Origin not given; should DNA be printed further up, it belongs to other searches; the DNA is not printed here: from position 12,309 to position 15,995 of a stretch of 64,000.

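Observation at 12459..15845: Reverse transcriptase fused in frame to a ubiquitin-specific protease domain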

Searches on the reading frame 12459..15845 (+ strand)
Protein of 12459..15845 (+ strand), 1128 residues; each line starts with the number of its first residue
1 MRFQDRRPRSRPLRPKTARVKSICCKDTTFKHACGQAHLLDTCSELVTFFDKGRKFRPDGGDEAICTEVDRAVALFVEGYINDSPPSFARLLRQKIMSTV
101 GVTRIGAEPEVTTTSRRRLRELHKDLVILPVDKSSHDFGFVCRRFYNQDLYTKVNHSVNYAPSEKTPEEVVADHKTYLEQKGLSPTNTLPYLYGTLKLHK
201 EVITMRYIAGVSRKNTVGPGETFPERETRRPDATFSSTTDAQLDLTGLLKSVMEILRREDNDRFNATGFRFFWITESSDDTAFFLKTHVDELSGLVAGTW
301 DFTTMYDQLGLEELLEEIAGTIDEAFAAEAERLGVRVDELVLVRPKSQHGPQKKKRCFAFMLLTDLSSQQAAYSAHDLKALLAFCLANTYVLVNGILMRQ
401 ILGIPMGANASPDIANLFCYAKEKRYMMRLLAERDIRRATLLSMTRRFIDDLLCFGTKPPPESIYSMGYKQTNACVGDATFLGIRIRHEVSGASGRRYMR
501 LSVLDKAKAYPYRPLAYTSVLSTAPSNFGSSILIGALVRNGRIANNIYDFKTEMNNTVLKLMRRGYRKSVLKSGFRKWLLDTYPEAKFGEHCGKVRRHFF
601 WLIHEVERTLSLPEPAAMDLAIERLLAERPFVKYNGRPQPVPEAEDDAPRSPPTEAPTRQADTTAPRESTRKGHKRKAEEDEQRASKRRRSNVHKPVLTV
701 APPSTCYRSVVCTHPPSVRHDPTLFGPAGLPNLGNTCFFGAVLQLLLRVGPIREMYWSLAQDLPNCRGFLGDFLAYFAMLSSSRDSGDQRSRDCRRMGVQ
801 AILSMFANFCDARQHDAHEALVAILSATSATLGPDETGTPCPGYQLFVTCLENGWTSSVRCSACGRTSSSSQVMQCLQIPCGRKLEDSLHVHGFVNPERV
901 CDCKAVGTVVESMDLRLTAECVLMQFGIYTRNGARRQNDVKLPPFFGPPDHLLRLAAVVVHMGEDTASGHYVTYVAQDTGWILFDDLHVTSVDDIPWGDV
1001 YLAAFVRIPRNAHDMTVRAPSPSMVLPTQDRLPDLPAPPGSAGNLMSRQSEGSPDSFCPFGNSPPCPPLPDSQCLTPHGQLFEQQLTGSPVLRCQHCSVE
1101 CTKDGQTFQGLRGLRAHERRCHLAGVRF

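Call 3: search_protein_families(library=pfam, proteins=[window:12459-15845:+], max_evalue=1)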
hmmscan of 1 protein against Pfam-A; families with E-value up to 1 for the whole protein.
window:12459-15845:+ (1128 aa): 2 families
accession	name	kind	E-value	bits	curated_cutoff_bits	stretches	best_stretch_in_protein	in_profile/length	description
PF00443.35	UCH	-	6.5e-21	75.5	23.9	1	729-994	2-240/254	Ubiquitin carboxyl-terminal hydrolase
PF13423.12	UCH_1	-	0.04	14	22.2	1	950-989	268-317/317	Ubiquitin carboxyl-terminal hydrolase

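Call 4: search_solved_structures(query=window:12459-15845:+, max_evalue=0.1, show_alignments=2)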
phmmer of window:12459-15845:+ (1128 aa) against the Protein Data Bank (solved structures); distinct sequences matched with E-value up to 0.1: 58.
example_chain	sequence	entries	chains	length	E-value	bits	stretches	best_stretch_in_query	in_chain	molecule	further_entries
5k16_A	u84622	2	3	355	5.6e-07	30.8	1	948-994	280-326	Ubiquitin carboxyl-terminal hydrolase 12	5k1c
5k1b_A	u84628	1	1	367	6.3e-07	30.6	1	948-994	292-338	Ubiquitin carboxyl-terminal hydrolase 12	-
5l8w_A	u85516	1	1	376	6.7e-07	30.5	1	948-994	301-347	Ubiquitin carboxyl-terminal hydrolase 12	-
8bs3_A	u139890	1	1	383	8e-07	30.2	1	717-1012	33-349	Ubiquitin carboxyl-terminal hydrolase 36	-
5k1a_A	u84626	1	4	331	1.3e-06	29.5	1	948-994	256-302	Ubiquitin carboxyl-terminal hydrolase 12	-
5l8h_A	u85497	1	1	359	2.7e-06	28.5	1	950-994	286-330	Ubiquitin carboxyl-terminal hydrolase 46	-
5cvm_A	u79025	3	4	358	3.5e-06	28.1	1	950-994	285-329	Ubiquitin carboxyl-terminal hydrolase 46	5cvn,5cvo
6jlq_A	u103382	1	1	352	3.6e-06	28.1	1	950-994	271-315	Ubiquitin carboxyl-terminal hydrolase 46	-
8bs9_A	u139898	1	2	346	3.7e-06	28.1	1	717-1009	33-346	Ubiquitin carboxyl-terminal hydrolase 36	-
8p14_A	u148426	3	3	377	1.5e-05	26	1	727-769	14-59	Ubiquitin carboxyl-terminal hydrolase 28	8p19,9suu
2ayn_A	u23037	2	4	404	1.5e-05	26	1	954-992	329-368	Ubiquitin carboxyl-terminal hydrolase 14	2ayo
6iik_A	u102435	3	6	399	1.6e-05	26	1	954-992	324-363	Ubiquitin carboxyl-terminal hydrolase 14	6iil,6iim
6heh_A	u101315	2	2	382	1.6e-05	26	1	727-769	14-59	Ubiquitin carboxyl-terminal hydrolase 28,Ubiquitin carboxyl-terminal hydrolase 28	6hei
7tuo_A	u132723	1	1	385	1.6e-05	25.9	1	727-769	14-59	Ubiquitin carboxyl-terminal hydrolase 28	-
8hje_A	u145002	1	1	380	1.6e-05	25.9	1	727-769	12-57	Ubiquitin carboxyl-terminal hydrolase 28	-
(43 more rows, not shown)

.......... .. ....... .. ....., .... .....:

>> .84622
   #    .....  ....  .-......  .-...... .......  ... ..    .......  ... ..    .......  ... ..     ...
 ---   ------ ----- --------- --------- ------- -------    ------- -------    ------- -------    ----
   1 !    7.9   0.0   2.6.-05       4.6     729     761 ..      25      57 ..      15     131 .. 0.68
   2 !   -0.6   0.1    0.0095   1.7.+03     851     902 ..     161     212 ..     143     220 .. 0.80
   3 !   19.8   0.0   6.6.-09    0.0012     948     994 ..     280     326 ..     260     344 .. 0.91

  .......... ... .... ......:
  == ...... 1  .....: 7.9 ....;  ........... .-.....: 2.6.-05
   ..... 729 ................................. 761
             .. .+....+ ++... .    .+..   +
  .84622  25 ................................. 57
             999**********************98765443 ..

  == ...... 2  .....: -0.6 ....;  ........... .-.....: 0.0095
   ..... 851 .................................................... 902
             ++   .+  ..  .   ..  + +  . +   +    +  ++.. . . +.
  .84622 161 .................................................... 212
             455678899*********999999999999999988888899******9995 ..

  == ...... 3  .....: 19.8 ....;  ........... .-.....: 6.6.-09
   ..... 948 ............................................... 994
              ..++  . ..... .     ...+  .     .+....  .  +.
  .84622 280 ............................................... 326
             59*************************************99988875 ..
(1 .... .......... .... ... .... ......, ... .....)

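Call 7: find_homologous_proteins(query=window:12459-15842:+, max_evalue=0.001)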
Query window:12459-15842:+ (1128 aa): 14 proteins with E <= 0.001 among 8000 candidates.
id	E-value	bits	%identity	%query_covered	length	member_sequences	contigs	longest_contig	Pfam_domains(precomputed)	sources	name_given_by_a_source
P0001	0.0e+0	2558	99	97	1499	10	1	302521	PF00443.36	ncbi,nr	ncbi:putative ubiquitin carboxyl-terminal hydrolase 16 [Diplonema papillatum]|nr:putative ubiquitin 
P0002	0.0e+0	1551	63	97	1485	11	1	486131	PF00443.36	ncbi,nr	ncbi:putative ubiquitin carboxyl-terminal hydrolase 16 [Diplonema papillatum]|nr:putative ubiquitin 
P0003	0.0e+0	1482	88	65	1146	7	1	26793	-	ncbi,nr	ncbi:hypothetical protein DIPPA_14062 [Diplonema papillatum]|nr:hypothetical protein DIPPA_14062 [Di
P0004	1.2e-230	786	69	28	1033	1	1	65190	-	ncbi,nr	ncbi:hypothetical protein DIPPA_13632 [Diplonema papillatum]|nr:hypothetical protein DIPPA_13632 [Di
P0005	1.9e-189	650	92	28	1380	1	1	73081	PF21041.4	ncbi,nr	ncbi:Ribosomal RNA-processing protein 12 [Diplonema papillatum]|nr:Ribosomal RNA-processing protein 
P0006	7.8e-189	648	64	41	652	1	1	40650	-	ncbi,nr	ncbi:hypothetical protein DIPPA_05538 [Diplonema papillatum]|nr:hypothetical protein DIPPA_05538 [Di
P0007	1.3e-147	511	43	54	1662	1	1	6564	PF00443.36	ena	-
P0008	3.2e-138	480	69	28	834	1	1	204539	-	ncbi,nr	ncbi:hypothetical protein DIPPA_35538 [Diplonema papillatum]|nr:hypothetical protein DIPPA_35538 [Di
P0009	8.0e-138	479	69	28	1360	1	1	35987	-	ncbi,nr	ncbi:hypothetical protein DIPPA_07897 [Diplonema papillatum]|nr:hypothetical protein DIPPA_07897 [Di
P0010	1.0e-125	439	41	54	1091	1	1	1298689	-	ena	-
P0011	1.4e-89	319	34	52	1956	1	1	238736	PF26215.1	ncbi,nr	ncbi:hypothetical protein DIPPA_04207 [Diplonema papillatum]|nr:hypothetical protein DIPPA_04207 [Di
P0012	1.2e-80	290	67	18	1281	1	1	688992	PF03160.21,PF01699.30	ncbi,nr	ncbi:Magnesium/proton exchanger [Diplonema papillatum]|nr:Magnesium/proton exchanger [Diplonema papi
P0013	1.3e-67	247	33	49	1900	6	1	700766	PF00443.36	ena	-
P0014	6.1e-36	142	30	41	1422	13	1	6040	PF26215.1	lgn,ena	-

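Call 11: find_encoding_contigs(protein=P0001, flank=8000, max_places=6)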
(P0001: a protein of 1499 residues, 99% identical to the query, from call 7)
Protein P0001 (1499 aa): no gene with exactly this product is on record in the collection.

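Call 12: find_encoding_contigs(protein=P0002, flank=8000, max_places=6)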
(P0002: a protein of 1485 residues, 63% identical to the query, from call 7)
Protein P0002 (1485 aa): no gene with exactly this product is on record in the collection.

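Call 13: find_encoding_contigs(protein=P0007, flank=10000, max_places=6)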
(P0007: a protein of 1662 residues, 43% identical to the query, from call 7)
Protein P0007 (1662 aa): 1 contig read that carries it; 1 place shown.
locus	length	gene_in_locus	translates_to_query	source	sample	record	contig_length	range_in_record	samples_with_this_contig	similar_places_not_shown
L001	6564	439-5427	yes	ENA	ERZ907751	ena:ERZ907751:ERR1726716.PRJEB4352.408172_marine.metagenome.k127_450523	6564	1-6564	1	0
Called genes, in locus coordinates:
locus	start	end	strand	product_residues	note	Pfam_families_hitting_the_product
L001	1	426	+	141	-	?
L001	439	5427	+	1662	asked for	PF00443:UCH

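Call 14: find_encoding_contigs(protein=P0013, flank=10000, max_places=6)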
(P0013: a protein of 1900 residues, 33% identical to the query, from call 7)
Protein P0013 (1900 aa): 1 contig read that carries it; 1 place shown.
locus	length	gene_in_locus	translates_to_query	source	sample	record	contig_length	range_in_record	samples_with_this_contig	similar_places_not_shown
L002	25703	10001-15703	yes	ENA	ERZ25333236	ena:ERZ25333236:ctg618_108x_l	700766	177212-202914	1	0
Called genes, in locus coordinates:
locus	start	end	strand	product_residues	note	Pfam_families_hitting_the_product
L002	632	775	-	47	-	-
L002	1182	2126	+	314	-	PF12773:DZR (weak)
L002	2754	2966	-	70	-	-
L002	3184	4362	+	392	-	PF00400:WD40 (faint), PF25174:Beta-prop_THOC3, PF24817:WD40_WDHD1_1st, PF25173:Beta-prop_WDR3_1st, PF25175:Beta-prop_WDR5, PF23381:Beta-prop_IFT122_1st (weak), PF24807:WD40_CDC20-Fz (weak), PF24814:WD40_Prp19 (weak), +3 more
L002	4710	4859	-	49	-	-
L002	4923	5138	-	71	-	-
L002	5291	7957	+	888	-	-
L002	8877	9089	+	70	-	-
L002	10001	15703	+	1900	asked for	PF00443:UCH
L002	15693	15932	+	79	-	-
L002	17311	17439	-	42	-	-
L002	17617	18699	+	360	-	-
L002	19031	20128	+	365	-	PF22592:FCaBP_EF-hand (faint)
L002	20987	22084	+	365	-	PF22592:FCaBP_EF-hand (faint)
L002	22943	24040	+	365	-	PF22592:FCaBP_EF-hand (faint)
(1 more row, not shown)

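Call 18: search_protein_families(library=pfam, proteins=[P0001, P0002, P0007, P0013, P0010, P0014], max_evalue=0.1)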
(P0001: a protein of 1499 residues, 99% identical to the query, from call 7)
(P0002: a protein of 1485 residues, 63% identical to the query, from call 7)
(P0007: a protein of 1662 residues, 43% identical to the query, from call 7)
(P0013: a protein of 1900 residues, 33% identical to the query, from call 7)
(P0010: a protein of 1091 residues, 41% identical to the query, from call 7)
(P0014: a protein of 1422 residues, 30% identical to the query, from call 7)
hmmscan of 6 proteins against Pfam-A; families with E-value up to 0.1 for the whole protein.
P0001 (1499 aa): 3 families
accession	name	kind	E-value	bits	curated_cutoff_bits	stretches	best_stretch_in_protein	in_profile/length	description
PF00443.35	UCH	-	1.3e-20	74.6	23.9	1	1100-1365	2-240/254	Ubiquitin carboxyl-terminal hydrolase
PF01541.30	GIY-YIG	-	0.00013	22.6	22.6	1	86-129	2-46/78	GIY-YIG catalytic domain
PF13423.12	UCH_1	-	0.082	13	22.2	0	1325-1360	272-317/317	Ubiquitin carboxyl-terminal hydrolase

P0002 (1485 aa): 3 families
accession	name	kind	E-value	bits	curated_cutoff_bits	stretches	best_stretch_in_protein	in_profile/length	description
PF00443.35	UCH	-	5.1e-23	82.4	23.9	1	1103-1368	2-240/254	Ubiquitin carboxyl-terminal hydrolase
PF01541.30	GIY-YIG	-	9.8e-05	23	22.6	1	88-130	3-46/78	GIY-YIG catalytic domain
PF13423.12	UCH_1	-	0.0029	17.7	22.2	0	1102-1251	1-158/317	Ubiquitin carboxyl-terminal hydrolase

P0007 (1662 aa): 2 families
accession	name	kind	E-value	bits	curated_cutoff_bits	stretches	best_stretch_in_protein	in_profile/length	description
PF00443.35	UCH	-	3.4e-15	56.8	23.9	1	1364-1638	5-238/254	Ubiquitin carboxyl-terminal hydrolase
PF02748.20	PyrI_C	-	0.00016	21.9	23.4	0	1057-1075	27-45/48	Aspartate carbamoyltransferase regulatory chain, metal binding domain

P0013 (1900 aa): 3 families
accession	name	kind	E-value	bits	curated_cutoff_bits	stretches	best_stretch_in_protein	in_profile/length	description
PF00443.35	UCH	-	1.6e-09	38.2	23.9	1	1039-1309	6-254/254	Ubiquitin carboxyl-terminal hydrolase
PF00078.32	RVT_1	-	0.00059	20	29.6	1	577-644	106-158/205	Reverse transcriptase (RNA-dependent DNA polymerase)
PF00335.26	Tetraspanin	-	0.075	13.1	32.1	0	1109-1211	106-194/225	Tetraspanin family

P0010 (1091 aa): 1 family
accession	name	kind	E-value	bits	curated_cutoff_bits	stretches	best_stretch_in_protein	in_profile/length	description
PF00078.32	RVT_1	-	0.005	17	29.6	1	477-549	106-161/205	Reverse transcriptase (RNA-dependent DNA polymerase)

P0014 (1422 aa): 1 family
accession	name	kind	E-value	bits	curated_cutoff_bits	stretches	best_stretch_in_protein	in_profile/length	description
PF01541.30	GIY-YIG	-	0.0047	17.6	22.6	1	20-54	3-32/78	GIY-YIG catalytic domain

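Call 31: list_cluster_members(proteins=[P0001, P0002, P0003, P0013, P0014])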
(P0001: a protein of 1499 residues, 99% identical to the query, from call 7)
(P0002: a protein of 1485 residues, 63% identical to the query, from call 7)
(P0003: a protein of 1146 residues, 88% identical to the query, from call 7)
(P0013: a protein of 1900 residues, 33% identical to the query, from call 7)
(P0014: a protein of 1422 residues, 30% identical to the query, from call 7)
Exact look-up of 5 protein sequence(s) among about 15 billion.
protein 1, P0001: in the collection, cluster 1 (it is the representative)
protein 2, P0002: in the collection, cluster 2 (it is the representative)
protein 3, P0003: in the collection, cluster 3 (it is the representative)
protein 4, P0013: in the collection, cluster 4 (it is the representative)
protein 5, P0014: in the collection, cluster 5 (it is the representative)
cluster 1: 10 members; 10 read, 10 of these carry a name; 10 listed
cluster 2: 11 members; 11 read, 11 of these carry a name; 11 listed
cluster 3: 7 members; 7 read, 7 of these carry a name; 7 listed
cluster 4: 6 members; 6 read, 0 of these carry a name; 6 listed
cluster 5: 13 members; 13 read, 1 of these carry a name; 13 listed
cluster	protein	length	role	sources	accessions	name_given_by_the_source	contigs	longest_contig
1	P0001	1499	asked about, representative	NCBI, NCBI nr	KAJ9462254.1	putative ubiquitin carboxyl-terminal hydrolase 16 [Diplonema papillatum]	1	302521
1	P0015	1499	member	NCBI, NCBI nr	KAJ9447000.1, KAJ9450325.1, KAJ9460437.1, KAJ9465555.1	putative ubiquitin carboxyl-terminal hydrolase 16 [Diplonema papillatum]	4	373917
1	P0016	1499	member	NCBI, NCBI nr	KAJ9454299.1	putative ubiquitin carboxyl-terminal hydrolase 16 [Diplonema papillatum]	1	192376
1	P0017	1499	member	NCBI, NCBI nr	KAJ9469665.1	putative ubiquitin carboxyl-terminal hydrolase 16 [Diplonema papillatum]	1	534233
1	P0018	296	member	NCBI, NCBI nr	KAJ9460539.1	hypothetical protein DIPPA_09634 [Diplonema papillatum]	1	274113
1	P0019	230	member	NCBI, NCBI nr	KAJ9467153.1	putative ubiquitin carboxyl-terminal hydrolase 16 [Diplonema papillatum]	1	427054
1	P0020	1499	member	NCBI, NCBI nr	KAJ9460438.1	putative ubiquitin carboxyl-terminal hydrolase 16 [Diplonema papillatum]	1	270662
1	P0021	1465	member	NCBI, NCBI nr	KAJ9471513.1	putative ubiquitin carboxyl-terminal hydrolase 16 [Diplonema papillatum]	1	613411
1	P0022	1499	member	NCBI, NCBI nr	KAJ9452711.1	putative ubiquitin carboxyl-terminal hydrolase 16 [Diplonema papillatum]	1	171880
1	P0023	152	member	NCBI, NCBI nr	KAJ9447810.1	hypothetical protein DIPPA_01927 [Diplonema papillatum]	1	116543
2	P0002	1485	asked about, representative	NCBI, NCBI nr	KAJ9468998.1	putative ubiquitin carboxyl-terminal hydrolase 16 [Diplonema papillatum]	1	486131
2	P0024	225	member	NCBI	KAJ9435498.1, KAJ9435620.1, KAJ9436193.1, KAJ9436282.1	hypothetical protein DIPPA_60365, partial [Diplonema papillatum]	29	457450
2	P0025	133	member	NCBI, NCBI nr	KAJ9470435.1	hypothetical protein DIPPA_15274 [Diplonema papillatum]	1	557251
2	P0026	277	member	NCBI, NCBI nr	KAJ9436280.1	hypothetical protein DIPPA_10584 [Diplonema papillatum]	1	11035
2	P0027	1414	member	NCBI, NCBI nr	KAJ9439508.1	putative ubiquitin carboxyl-terminal hydrolase 16 [Diplonema papillatum]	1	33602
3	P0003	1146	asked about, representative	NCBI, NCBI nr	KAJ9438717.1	hypothetical protein DIPPA_14062 [Diplonema papillatum]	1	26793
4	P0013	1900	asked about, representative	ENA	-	-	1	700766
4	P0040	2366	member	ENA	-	-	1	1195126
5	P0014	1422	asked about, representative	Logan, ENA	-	-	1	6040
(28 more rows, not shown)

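Call 32: find_encoding_contigs(protein=P0015, flank=8000, max_places=4)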
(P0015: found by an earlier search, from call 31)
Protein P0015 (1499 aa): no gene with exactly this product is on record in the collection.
